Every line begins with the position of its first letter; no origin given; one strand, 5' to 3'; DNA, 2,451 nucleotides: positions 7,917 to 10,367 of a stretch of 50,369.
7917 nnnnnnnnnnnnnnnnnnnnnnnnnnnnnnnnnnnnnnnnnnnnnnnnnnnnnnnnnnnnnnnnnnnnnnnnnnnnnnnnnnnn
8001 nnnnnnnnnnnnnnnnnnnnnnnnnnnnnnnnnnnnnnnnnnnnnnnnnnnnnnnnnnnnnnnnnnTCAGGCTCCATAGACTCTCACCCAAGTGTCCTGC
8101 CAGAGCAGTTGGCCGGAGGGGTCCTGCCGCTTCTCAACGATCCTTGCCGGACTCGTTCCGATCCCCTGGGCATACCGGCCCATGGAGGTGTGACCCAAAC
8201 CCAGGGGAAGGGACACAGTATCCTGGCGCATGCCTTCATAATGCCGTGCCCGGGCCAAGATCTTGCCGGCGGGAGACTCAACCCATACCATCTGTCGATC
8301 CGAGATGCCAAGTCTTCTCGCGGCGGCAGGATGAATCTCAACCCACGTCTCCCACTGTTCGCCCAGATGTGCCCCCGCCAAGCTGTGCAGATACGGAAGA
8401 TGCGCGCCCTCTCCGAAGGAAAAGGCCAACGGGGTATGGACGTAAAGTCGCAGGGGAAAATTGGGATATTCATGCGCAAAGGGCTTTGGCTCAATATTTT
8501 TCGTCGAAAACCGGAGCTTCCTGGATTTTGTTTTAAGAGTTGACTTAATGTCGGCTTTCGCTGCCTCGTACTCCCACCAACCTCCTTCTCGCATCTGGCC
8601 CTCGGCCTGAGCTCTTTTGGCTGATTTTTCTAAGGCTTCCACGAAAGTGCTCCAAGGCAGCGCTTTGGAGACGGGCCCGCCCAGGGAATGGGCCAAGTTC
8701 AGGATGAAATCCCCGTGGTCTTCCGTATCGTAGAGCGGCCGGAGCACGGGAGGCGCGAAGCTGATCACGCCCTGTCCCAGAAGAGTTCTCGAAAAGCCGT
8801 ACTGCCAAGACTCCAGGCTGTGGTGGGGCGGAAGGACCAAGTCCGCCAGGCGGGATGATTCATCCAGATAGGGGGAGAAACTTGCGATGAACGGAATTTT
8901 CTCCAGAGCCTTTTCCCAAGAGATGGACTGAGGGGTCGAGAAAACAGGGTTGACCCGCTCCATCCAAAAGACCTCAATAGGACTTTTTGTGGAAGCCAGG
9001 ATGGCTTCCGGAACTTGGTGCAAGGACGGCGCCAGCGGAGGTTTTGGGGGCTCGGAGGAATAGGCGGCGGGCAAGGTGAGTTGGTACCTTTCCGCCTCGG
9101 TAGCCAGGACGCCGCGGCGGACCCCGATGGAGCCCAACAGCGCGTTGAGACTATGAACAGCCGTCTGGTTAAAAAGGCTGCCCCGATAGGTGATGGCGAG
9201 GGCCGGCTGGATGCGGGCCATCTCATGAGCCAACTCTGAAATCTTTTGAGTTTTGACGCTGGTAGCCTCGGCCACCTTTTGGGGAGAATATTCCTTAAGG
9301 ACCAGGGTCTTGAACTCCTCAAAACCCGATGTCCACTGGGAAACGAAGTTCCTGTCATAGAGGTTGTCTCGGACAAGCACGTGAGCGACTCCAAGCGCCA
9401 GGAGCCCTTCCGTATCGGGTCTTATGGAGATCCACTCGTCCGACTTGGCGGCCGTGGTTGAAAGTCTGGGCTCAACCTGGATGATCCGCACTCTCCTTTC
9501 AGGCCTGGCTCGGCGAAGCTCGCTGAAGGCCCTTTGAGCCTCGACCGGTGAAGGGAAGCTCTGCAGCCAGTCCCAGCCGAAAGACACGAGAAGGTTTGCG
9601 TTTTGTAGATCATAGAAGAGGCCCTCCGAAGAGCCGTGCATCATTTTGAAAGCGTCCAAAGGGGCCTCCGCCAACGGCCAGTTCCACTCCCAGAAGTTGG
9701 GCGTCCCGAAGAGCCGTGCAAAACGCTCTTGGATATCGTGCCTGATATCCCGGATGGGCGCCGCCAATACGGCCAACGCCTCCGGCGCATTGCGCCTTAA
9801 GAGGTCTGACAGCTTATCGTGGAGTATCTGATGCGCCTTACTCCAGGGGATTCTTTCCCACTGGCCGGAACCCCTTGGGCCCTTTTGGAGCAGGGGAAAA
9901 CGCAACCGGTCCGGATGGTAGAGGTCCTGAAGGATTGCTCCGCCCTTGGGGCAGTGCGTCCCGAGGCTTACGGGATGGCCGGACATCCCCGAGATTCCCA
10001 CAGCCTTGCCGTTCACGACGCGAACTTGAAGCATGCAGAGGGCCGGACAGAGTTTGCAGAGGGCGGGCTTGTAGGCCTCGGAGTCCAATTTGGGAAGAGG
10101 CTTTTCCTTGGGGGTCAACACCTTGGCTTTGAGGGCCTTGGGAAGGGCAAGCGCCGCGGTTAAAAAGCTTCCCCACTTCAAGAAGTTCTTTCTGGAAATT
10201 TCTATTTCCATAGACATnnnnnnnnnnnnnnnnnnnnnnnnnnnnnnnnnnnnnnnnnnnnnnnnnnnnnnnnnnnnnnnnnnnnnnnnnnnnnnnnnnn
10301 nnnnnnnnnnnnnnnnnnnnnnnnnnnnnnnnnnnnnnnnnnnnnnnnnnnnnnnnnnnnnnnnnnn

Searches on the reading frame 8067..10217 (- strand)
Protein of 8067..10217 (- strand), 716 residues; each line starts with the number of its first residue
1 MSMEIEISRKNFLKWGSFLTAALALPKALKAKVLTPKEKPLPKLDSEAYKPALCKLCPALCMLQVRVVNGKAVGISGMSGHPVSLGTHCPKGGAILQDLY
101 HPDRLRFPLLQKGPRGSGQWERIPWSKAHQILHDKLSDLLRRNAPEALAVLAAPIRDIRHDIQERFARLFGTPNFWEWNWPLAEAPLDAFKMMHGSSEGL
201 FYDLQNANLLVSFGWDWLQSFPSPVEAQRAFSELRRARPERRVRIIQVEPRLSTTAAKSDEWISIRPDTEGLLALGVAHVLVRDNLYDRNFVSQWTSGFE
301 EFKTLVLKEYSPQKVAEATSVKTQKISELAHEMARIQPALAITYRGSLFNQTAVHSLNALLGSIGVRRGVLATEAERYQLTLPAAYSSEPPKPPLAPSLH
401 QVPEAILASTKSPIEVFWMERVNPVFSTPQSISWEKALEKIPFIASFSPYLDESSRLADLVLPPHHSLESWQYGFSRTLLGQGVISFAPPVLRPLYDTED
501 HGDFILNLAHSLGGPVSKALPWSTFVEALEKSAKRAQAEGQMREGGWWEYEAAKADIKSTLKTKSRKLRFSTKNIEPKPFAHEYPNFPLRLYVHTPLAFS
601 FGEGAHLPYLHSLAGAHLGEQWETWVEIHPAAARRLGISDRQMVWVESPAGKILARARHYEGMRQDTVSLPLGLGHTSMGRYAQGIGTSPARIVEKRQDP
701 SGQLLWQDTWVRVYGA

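Call 3: search_protein_families(library=pfam, proteins=[window:8067-10217:-])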
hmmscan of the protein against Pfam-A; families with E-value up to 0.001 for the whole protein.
window:8067-10217:- (716 aa): 3 families
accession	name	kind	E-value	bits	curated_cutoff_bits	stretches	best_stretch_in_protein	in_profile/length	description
PF00384.28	Molybdopterin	-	1.8e-18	67.1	24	1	104-469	1-315/353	Molybdopterin oxidoreductase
PF01568.27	Molydop_binding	-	3.9e-13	49.8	26.8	1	623-682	28-83/110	Molydopterin dinucleotide binding domain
PF04879.21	Molybdop_Fe4S4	-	7.4e-09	35.9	22.7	1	49-101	3-55/55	Molybdopterin oxidoreductase Fe4S4 domain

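Call 8: search_protein_families(library=ncbifam, proteins=[window:8067-10217:-], max_evalue=0.00001)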
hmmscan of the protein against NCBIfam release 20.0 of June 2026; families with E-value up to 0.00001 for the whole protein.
window:8067-10217:- (716 aa): 20 families
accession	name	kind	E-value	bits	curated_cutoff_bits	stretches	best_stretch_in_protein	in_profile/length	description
NF041783.2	mnquin_red_QrcB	equivalog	2.7e-89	300.2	440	1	46-713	49-692/695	menaquinone reductase molybdopterin-binding-like subunit QrcB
NF012032.0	PRK15488.1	equivalog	9.2e-75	252.1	694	2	6-372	2-363/759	thiosulfate reductase PhsA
NF041714.1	arsenate_red_ArrA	equivalog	4.1e-57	193.9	1600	3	33-383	30-412/848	arsenate respiratory reductase molybdopterin-containing subunit ArrA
TIGR01591.1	Fdh-alpha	equivalog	1.4e-47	162.2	666.25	1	53-344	2-290/672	formate dehydrogenase subunit alpha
NF047855.1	AssmNtatRedNasC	equivalog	7.1e-40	136.9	1100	2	44-348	15-314/708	assimilatory nitrate reductase catalytic subunit NasC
TIGR02166.1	dmsA_ynfE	subfamily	4.9e-34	117.5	777.7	1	7-305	1-307/794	DMSO/selenate family reductase complex A subunit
TIGR03479.1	DMSO_red_II_alp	subfamily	2.9e-32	111.7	984.75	1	89-295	105-306/913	molybdopterin-dependent oxidoreductase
NF041884.1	selenate_YnfF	exception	7e-25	87.1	1650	1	30-307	27-322/798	selenate/tellurate reductase subunit YnfF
NF041885.1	selenate_YnfE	exception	8.5e-23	80.1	1675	1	22-305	23-314/805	selenate/tellurate reductase subunit YnfE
NF011566.1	PRK14990.1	exception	5.2e-21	74.4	1600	2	203-305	228-327/814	dimethylsulfoxide reductase subunit A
TIGR00509.1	bisC_fam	subfamily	8.9e-21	73.8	1017.55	1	204-369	165-342/772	molybdopterin guanine dinucleotide-containing S/N-oxide reductase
NF010055.0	PRK13532.1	equivalog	1.4e-16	59.9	904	1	6-294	2-289/830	nitrate reductase catalytic subunit NapA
NF011567.1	PRK14991.1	equivalog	2e-16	59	1750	0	84-126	136-178/1022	tetrathionate reductase subunit TtrA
TIGR01553.1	formate-DH-alph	equivalog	9.5e-15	53.4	814.2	2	51-136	46-136/1009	formate dehydrogenase-N subunit alpha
NF041513.1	formate_DH_Act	exception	1.6e-13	49.4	1400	1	51-139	44-130/1067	formate dehydrogenase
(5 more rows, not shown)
